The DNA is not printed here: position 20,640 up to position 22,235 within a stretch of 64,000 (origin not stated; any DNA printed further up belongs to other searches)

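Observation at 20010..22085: Sensor kinase with a degenerate [FeFe]-hydrogenase H-domain and three extra Fe-S modules as its input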

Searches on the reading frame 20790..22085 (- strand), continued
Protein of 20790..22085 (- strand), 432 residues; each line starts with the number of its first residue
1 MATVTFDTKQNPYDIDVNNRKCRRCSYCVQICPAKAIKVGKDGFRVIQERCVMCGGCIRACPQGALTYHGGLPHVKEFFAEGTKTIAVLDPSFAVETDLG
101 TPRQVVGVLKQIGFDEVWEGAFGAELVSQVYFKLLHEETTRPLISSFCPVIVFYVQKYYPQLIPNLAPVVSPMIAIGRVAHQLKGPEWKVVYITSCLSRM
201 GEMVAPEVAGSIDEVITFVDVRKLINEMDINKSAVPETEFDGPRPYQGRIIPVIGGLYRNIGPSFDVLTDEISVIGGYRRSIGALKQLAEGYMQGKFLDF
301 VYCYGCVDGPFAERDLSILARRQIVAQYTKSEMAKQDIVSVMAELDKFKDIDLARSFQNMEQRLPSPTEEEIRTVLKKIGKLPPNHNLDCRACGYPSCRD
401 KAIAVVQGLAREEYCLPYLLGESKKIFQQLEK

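Call 19: find_encoding_contigs(protein=P0002, flank=10000, max_places=3)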
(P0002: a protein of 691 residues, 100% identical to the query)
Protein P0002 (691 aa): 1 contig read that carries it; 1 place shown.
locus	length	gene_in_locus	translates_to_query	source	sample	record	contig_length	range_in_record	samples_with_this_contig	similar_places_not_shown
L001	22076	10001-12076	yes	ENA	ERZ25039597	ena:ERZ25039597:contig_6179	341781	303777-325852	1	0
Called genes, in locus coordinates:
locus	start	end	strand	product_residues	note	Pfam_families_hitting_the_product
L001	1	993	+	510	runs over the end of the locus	PF05362:Lon_C (weak), PF13541:ChlI, PF00158:Sigma54_activat (faint), PF01078:Mg_chelatase, PF07728:AAA_5, PF00493:MCM (weak), PF13335:Mg_chelatase_C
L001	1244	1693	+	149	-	PF01257:2Fe-2S_thioredx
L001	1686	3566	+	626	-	PF01512:Complex1_51K, PF12837:Fer4_6 (faint), PF10589:NADH_4Fe-4S, PF14697:Fer4_21 (faint), PF00037:Fer4, PF12838:Fer4_7 (weak), PF13187:Fer4_9 (weak), PF13237:Fer4_10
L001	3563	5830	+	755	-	PF00111:Fer2 (weak), PF13510:Fer2_4, PF10588:NADH-G_4Fe-4S_3 (weak), PF22117:Fer4_Nqo3, PF12838:Fer4_7, PF13183:Fer4_8 (weak), PF04879:Molybdop_Fe4S4, PF00384:Molybdopterin, +1 more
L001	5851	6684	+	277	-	PF10418:DHODB_Fe-S_bind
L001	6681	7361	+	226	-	PF14691:Fer4_20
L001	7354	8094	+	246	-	PF07992:Pyr_redox_2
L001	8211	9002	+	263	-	PF01261:AP_endonuc_2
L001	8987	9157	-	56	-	-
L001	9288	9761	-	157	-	PF00027:cNMP_binding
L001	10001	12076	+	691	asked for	PF12838:Fer4_7, PF13187:Fer4_9, PF13237:Fer4_10 (weak), PF14697:Fer4_21 (weak), PF02906:Fe_hyd_lg_C, PF04060:FeS, PF00512:HisKA, PF02518:HATPase_c, +3 more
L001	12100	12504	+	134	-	PF00072:Response_reg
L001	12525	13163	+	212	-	PF00072:Response_reg, PF12860:PAS_7 (faint), PF00989:PAS, PF13188:PAS_8 (weak)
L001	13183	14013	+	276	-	PF00512:HisKA, PF02518:HATPase_c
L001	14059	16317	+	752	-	PF00175:NAD_binding_1 (weak), PF10418:DHODB_Fe-S_bind, PF14691:Fer4_20, PF13738:Pyr_redox_3 (faint), PF01494:FAD_binding_3 (faint), PF07992:Pyr_redox_2, PF13450:NAD_binding_8 (weak), PF00070:Pyr_redox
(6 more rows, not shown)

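Call 24: find_related_loci(query=window:20790-22085:-, collection=genome_contigs, flank=10000)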
Query window:20790-22085:- (432 aa) in genome_contigs; peptide patterns used: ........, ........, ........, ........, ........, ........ (x = any residue, [..] = any of these).
69 stretches matched a pattern; 4 encode a relative of the query (tblastn E <= 1e-3); 4 distinct loci.
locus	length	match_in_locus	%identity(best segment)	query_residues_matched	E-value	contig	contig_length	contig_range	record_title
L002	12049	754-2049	98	1-432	0e+0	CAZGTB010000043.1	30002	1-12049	MAG TPA_asm: uncultured Syntrophorhabdus sp. isolate SRP302447_co2_18 genome assembly, contig: NODE_4192_length_30002_co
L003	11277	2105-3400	82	1-432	0e+0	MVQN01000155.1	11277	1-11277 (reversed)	MAG: Syntrophorhabdus sp. PtaB.Bin006 A4E58_contig000155, whole genome shotgun sequence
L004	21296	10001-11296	84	1-432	0e+0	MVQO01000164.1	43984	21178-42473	MAG: Syntrophorhabdus sp. PtaB.Bin027 A4E59_contig000169, whole genome shotgun sequence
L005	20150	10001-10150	34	17-66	8e-7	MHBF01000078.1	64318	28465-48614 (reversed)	MAG: Lentisphaerae bacterium GWF2_44_16 gwf2_scaffold_2413, whole genome shotgun sequence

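Call 27: search_protein_representatives(protein=window:20790-22085:-)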
Query: 432 residues. Proteins with E-value up to 0.001 (for the whole library): 6238; up to 1e-10: 2225; up to 1e-30: 680. The best 150 are listed.
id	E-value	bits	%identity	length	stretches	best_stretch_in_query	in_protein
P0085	2.9e-185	632.7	63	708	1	11-432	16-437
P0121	1.6e-99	350.2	41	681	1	20-430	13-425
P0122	1.7e-99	350.1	41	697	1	17-432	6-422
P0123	1.1e-96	340.9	39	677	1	20-431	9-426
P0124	2.3e-95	336.5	40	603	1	20-418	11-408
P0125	6.8e-94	331.6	41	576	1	21-426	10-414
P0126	1.2e-90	321.0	38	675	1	4-421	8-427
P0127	5.0e-90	318.9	39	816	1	20-424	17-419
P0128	1.3e-89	317.5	36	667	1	20-430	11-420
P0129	1.8e-89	317.1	39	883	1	19-429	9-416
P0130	4.5e-88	312.5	38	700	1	19-428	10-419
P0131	1.8e-87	310.5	38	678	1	21-431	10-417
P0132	6.5e-87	308.6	39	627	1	44-429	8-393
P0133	8.0e-87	308.3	39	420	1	20-429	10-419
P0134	1.2e-86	307.8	37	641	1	20-428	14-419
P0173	1.9e-74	267.5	36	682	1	15-425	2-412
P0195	7.0e-70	252.5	35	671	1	17-430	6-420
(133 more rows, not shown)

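Call 42: predict_structure(alignment_id=A1)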
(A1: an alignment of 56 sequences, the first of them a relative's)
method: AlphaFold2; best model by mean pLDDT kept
length: 691 residues; sequences in the alignment: 56
mean_pLDDT: 71.3   pTM: 0.54
mean pLDDT of the five models: 71.3, 69.0, 67.1, 65.5, 61.7
residues with pLDDT >= 90: 136; 70-90: 298; 50-70: 114; < 50: 143
segments of 3 or more residues with pLDDT < 50: 1-10, 256-274, 362-367, 388-395, 404-470, 518-526, 673-691
pLDDT, mean of each block of 10 residues (from residue 1): 31 76 77 72 75 84 85 94 96 88 95 97 89 74 85 88 91 95 95 91 87 93 93 92 87 54 32 58 83 75 71 73 83 85 85 86 51 56 56 47 45 36 39 38 35 34 44 55 68 73 67 53 50 85 76 85 69 83 81 88 87 78 62 60 75 84 88 37 27 36
secondary structure, 60 per line:
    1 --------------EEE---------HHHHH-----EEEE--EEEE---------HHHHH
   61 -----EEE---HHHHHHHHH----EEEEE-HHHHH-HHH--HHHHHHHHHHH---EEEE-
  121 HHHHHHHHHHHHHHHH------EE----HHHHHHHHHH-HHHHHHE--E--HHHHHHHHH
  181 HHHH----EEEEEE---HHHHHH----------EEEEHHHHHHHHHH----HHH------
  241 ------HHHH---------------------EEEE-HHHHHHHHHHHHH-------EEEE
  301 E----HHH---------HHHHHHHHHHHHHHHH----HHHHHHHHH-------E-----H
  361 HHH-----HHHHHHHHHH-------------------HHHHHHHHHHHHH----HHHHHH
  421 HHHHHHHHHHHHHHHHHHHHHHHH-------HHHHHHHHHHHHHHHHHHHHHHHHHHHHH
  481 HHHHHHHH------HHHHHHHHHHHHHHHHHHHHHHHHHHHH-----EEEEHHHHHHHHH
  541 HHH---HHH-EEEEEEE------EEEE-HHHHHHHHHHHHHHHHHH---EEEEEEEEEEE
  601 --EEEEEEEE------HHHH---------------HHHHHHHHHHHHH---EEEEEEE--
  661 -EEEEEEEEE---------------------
elements in order (helices of 4 or more, strands of 3 or more residues): E15-17 H27-31 E37-40 E43-46 H56-60 E66-68 H72-80 E85-89 H91-95 H102-112 E116-119 H121-136 H149-158 H160-165 H172-184 E189-194 H198-203 E214-217 H218-227 H247-250 E272-275 H277-289 E297-301 H318-333 H338-346 H360-363 H369-378 H398-410 H415-444 H452-488 H495-522 E528-531 H532-543 E551-557 E564-567 H569-586 E590-600 E603-610 H617-620 H636-648 E652-658 E662-670

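Call 46: fold_search(model_id=the predicted structure, library=pdb)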
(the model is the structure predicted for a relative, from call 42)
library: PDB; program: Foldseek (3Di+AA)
matches with E <= 10: 645; with E <= 0.001: 420
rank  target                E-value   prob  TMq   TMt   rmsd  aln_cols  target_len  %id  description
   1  9jfj_A                1.5e-19  1.00  0.27  0.72   5.1       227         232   35  Crystal structure of the cytoplasmic domain of ZraS in ADP-bound form (released 2025-03-26)
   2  9jfj_B                2.5e-18  1.00  0.21  0.60  17.1       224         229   36  Crystal structure of the cytoplasmic domain of ZraS in ADP-bound form (released 2025-03-26)
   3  7p5h_A                2.8e-18  1.00  0.42  0.51   4.8       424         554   23  TmHydABC- D2 map (released 2022-09-14)
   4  8zqd_A                4.0e-18  1.00  0.43  0.47   5.3       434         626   18  Anaerobically isolated active [FeFe]-hydrogenase CbA5H (released 2025-01-01)
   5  8a6t_A                5.6e-18  1.00  0.42  0.51   5.3       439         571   20  Cryo-EM structure of the electron bifurcating Fe-Fe hydrogenase HydABC complex from Thermoanaerobacter kivui in the re (released 2023-02-15)
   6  7p8n_a                5.9e-18  1.00  0.42  0.45   4.5       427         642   23  TmHydABC- T. maritima hydrogenase with bridge closed (released 2022-09-14)
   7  9gbu_A                7.2e-18  1.00  0.44  0.62   5.3       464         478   20  Desulfovibrio desulfuricans [FeFe]-hydrogenase variant with both subunits linked by a 13 amino acid linker peptide der (released 2025-08-13)
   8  9gnk                  8.0e-18  1.00  0.45  0.61   5.3       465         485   21  Desulfovibrio desulfuricans [FeFe]-hydrogenase variant with both subunits linked by a 13 amino acid linker peptide deriv (released 2025-09-24)
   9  9gbu_B                9.4e-18  1.00  0.44  0.62   5.4       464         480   22  Desulfovibrio desulfuricans [FeFe]-hydrogenase variant with both subunits linked by a 13 amino acid linker peptide der (released 2025-08-13)
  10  8ru6                  1.7e-17  1.00  0.43  0.60   5.7       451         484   22  Desulfovibrio desulfuricans [FeFe]-hydrogenase variant with both subunits linked by a 4 amino acid linker peptide derive (released 2025-02-12)
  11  9jfj_C                2.2e-17  1.00  0.27  0.70   6.2       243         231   34  Crystal structure of the cytoplasmic domain of ZraS in ADP-bound form (released 2025-03-26)
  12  9jfj_D                3.7e-17  1.00  0.21  0.58  17.0       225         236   36  Crystal structure of the cytoplasmic domain of ZraS in ADP-bound form (released 2025-03-26)
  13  8ryh                  6.6e-17  1.00  0.45  0.65   4.8       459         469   22  Desulfovibrio desulfuricans [FeFe]-hydrogenase variant with both subunits linked by a linker peptide derived from a grou (released 2025-02-19)
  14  9f46_B                1.4e-16  1.00  0.42  0.47   5.3       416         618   19  crystal structure of apo-[FeFe]-hydrogenase CbA5H from Clostridium beijerinckii (released 2024-12-18)
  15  9rjo_B                1.7e-16  1.00  0.42  0.50   6.3       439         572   20  [FeFe]-hydrogenase CpI from Clostridium pasteurianum, variant N160L-Q195L (released 2026-03-04)
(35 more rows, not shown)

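Call 47: find_encoding_contigs(protein=P0086, flank=10000, max_places=2)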
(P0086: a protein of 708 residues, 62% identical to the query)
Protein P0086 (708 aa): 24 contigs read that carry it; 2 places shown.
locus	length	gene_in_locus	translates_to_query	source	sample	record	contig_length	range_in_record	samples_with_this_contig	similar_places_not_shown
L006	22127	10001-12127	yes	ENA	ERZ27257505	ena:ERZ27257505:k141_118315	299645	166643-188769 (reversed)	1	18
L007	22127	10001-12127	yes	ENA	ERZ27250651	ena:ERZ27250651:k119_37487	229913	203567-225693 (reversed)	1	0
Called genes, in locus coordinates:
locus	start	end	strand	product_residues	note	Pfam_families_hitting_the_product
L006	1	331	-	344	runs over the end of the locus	PF01594:AI-2E_transport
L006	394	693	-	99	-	PF12732:YtxH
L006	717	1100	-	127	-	-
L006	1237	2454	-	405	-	PF06779:MFS_4, PF07690:MFS_1, PF12832:MFS_1_like, PF07690:MFS_1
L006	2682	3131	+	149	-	PF01257:2Fe-2S_thioredx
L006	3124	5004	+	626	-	PF01512:Complex1_51K, PF12837:Fer4_6 (faint), PF12838:Fer4_7 (faint), PF10589:NADH_4Fe-4S, PF14697:Fer4_21 (faint), PF00037:Fer4, PF13187:Fer4_9 (weak), PF13237:Fer4_10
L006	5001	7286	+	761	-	PF00111:Fer2, PF13510:Fer2_4, PF00037:Fer4 (faint), PF22117:Fer4_Nqo3 (weak), PF12838:Fer4_7, PF13183:Fer4_8 (weak), PF04879:Molybdop_Fe4S4, PF00384:Molybdopterin, +1 more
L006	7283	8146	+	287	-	PF10418:DHODB_Fe-S_bind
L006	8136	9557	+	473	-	PF14691:Fer4_20, PF01262:AlaDh_PNT_C (faint), PF13738:Pyr_redox_3 (faint), PF00070:Pyr_redox (faint), PF07992:Pyr_redox_2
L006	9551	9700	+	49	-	-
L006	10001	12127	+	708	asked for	PF13237:Fer4_10, PF12838:Fer4_7, PF13187:Fer4_9, PF25160:LdpA_Fe-S-bd (weak), PF00037:Fer4 (weak), PF02906:Fe_hyd_lg_C, PF00512:HisKA, PF02518:HATPase_c, +2 more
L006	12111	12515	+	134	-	PF00072:Response_reg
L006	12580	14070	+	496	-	PF00072:Response_reg, PF00989:PAS (weak), PF12860:PAS_7 (faint), PF13426:PAS_9, PF00512:HisKA, PF02518:HATPase_c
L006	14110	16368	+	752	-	PF01262:AlaDh_PNT_C (faint), PF00175:NAD_binding_1 (weak), PF01946:Thi4 (faint), PF10418:DHODB_Fe-S_bind, PF14691:Fer4_20, PF07992:Pyr_redox_2, PF13450:NAD_binding_8, PF00070:Pyr_redox, +2 more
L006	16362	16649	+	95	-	-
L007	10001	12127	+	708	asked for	PF13237:Fer4_10, PF12838:Fer4_7, PF13187:Fer4_9, PF25160:LdpA_Fe-S-bd (weak), PF00037:Fer4 (weak), PF02906:Fe_hyd_lg_C, PF00512:HisKA, PF02518:HATPase_c, +2 more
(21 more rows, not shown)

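Call 48: find_encoding_contigs(protein=P0117, flank=10000, max_places=2)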
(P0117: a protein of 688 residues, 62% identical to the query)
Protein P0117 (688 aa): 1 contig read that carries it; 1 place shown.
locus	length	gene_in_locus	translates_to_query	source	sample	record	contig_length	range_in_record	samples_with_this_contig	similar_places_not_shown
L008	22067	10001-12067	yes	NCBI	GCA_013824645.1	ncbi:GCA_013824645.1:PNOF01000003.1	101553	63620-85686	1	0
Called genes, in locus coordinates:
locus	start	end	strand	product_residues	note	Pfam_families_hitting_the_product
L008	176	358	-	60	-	-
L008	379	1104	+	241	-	PF23023:Anti-Pycsar_Apyc1, PF00753:Lactamase_B, PF12706:Lactamase_B_2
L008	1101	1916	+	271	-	PF06293:Kdo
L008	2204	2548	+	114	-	PF01022:HTH_5, PF12840:HTH_20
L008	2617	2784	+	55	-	PF12801:Fer4_5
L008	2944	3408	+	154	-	PF01257:2Fe-2S_thioredx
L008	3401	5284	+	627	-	PF01512:Complex1_51K, PF12837:Fer4_6 (faint), PF10589:NADH_4Fe-4S, PF00037:Fer4, PF12838:Fer4_7 (weak), PF13187:Fer4_9 (weak), PF13237:Fer4_10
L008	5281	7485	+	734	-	PF00111:Fer2 (weak), PF13510:Fer2_4, PF10588:NADH-G_4Fe-4S_3 (weak), PF13183:Fer4_8 (weak), PF12838:Fer4_7, PF22117:Fer4_Nqo3, PF04879:Molybdop_Fe4S4, PF00384:Molybdopterin, +1 more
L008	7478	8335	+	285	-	PF10418:DHODB_Fe-S_bind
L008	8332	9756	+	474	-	PF14691:Fer4_20, PF00070:Pyr_redox (faint), PF01262:AlaDh_PNT_C (faint), PF07992:Pyr_redox_2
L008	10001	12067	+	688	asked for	PF12838:Fer4_7, PF13187:Fer4_9 (weak), PF13237:Fer4_10, PF14697:Fer4_21 (weak), PF00037:Fer4 (weak), PF02906:Fe_hyd_lg_C, PF00512:HisKA, PF02518:HATPase_c, +2 more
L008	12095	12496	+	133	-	PF00072:Response_reg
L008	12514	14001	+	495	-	PF00072:Response_reg, PF00989:PAS, PF12860:PAS_7 (weak), PF13188:PAS_8 (weak), PF13596:PAS_10 (weak), PF13426:PAS_9 (weak), PF00512:HisKA, PF02518:HATPase_c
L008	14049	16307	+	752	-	PF00175:NAD_binding_1 (weak), PF10418:DHODB_Fe-S_bind, PF14691:Fer4_20, PF13738:Pyr_redox_3 (faint), PF01266:DAO (weak), PF07992:Pyr_redox_2, PF13450:NAD_binding_8 (weak), PF00070:Pyr_redox, +1 more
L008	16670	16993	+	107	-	PF06305:LapA_dom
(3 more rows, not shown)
